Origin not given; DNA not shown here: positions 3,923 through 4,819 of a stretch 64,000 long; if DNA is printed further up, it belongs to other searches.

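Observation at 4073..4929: Sortase convergent with an 86-aa minimal substrate (signal peptide, Thr-run, VPNTG sorting signal)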

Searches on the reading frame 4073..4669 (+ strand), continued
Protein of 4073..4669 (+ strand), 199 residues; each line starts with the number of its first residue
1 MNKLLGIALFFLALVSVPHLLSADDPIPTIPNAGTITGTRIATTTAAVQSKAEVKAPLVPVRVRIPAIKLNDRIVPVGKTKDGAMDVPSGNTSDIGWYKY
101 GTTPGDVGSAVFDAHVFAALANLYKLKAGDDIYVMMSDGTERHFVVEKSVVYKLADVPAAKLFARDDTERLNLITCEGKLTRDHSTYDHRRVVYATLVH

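Call 62: fold_search(model_id=the predicted structure, library=pdb)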
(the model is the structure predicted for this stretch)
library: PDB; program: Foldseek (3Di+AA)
matches with E <= 10: 354; with E <= 0.001: 114
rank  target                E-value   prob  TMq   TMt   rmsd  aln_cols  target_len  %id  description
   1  6ixz_B                3.2e-09  1.00  0.51  0.57   3.7       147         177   20  X-ray structure of sortase C from Clostridium perfringens SM101 (released 2019-08-14)
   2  3re9                  6.5e-09  1.00  0.52  0.58   3.5       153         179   19  Crystal structure of sortaseC1 from Streptococcus suis (released 2011-06-01)
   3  9m4u_A                6.9e-09  1.00  0.53  0.61   4.9       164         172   21  Crystal Structure of Sortase E mutant P94A from Thermobifida fusca (released 2026-03-04)
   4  9m5i_A                7.7e-09  1.00  0.53  0.62   4.6       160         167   21  Crystal Structure of the double mutant (P94A and Y128F) of Sortase E from Thermobifida fusca (released 2026-03-11)
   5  5utt_A                7.7e-09  1.00  0.53  0.58   4.8       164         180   18  SrtA sortase from Actinomyces oris (released 2017-03-01)
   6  9m2g_A                9.8e-09  1.00  0.53  0.61   4.9       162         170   21  Crystal Structure of the double mutant (Y128F and C222A) of Sortase E from Thermobifida fusca (released 2026-03-04)
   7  9m2n_A                1.0e-08  1.00  0.53  0.62   4.7       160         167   21  Crystal Structure of the double mutant (Y128A and C222A) of Sortase E mutant from Thermobifida fusca (released 2026-03-04)
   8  4g1j_B                1.1e-08  1.00  0.52  0.52   3.9       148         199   20  Sortase C1 of GBS Pilus Island 1 (released 2012-12-05)
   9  9m6n_A                1.2e-08  1.00  0.53  0.62   4.6       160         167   21  Crystal Structure of the double mutant (P94A and C222A) of Sortase E from Thermobifida fusca (released 2026-03-11)
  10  5k9a                  1.2e-08  1.00  0.53  0.49   4.5       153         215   20  Sortase A from Corynebacterium diphtheriae (released 2016-06-15)
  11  6bwe_B                1.7e-08  1.00  0.55  0.58   3.8       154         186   21  Sortase A from Corynebacterium diphtheriae, lid mutant (released 2017-12-27)
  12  3tbe_F                1.7e-08  1.00  0.52  0.55   3.6       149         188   21  The crystal structure of the complex of Streptococcus agalactiae sortase C1 and MTSET (released 2011-10-26)
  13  9m5j_A                1.7e-08  1.00  0.51  0.60   4.7       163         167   21  Crystal Structure of the double mutant (P94A and Y128A) of Sortase E from Thermobifida fusca (released 2026-03-11)
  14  9j0t_A                1.8e-08  1.00  0.53  0.60   4.7       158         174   22  Crystal Structure of Sortase E mutant - C222A from Thermobifida fusca (released 2025-08-06)
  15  3rbi_B                1.9e-08  1.00  0.52  0.53   3.6       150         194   20  The Type III Crystal Structure of Streptococcus agalactiae Sortase C1 (released 2011-09-07)
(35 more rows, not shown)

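Call 75: search_protein_families(library=ncbifam, proteins=[L023:4001-4597:+, L024:4001-4609:+], max_evalue=0.00001)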
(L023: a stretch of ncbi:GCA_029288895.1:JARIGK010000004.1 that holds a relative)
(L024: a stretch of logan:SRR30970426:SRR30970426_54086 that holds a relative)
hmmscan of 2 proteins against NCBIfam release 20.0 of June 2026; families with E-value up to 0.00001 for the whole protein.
L023:4001-4597:+ (199 aa): 3 families
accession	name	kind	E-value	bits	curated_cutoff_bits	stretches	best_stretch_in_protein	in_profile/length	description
NF033748.1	class_F_sortase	subfamily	3.4e-32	111.2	166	1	54-197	5-154/155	class F sortase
TIGR03784.1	marine_sortase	equivalog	9.2e-07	28.6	158.25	1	102-176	85-156/174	class GN sortase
NF058671.1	sortase_SrtD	exception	6.9e-06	25.9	140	1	45-176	49-168/187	class D sortase, LPxTATN-specific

L024:4001-4609:+ (203 aa): 3 families
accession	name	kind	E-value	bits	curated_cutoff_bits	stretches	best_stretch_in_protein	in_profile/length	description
NF033748.1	class_F_sortase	subfamily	8.1e-32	110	166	1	58-201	5-154/155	class F sortase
NF033747.1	class_E_sortase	subfamily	9e-07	28.9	160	1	52-202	58-206/211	class E sortase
TIGR03784.1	marine_sortase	equivalog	2e-06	27.5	158.25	1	106-180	85-156/174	class GN sortase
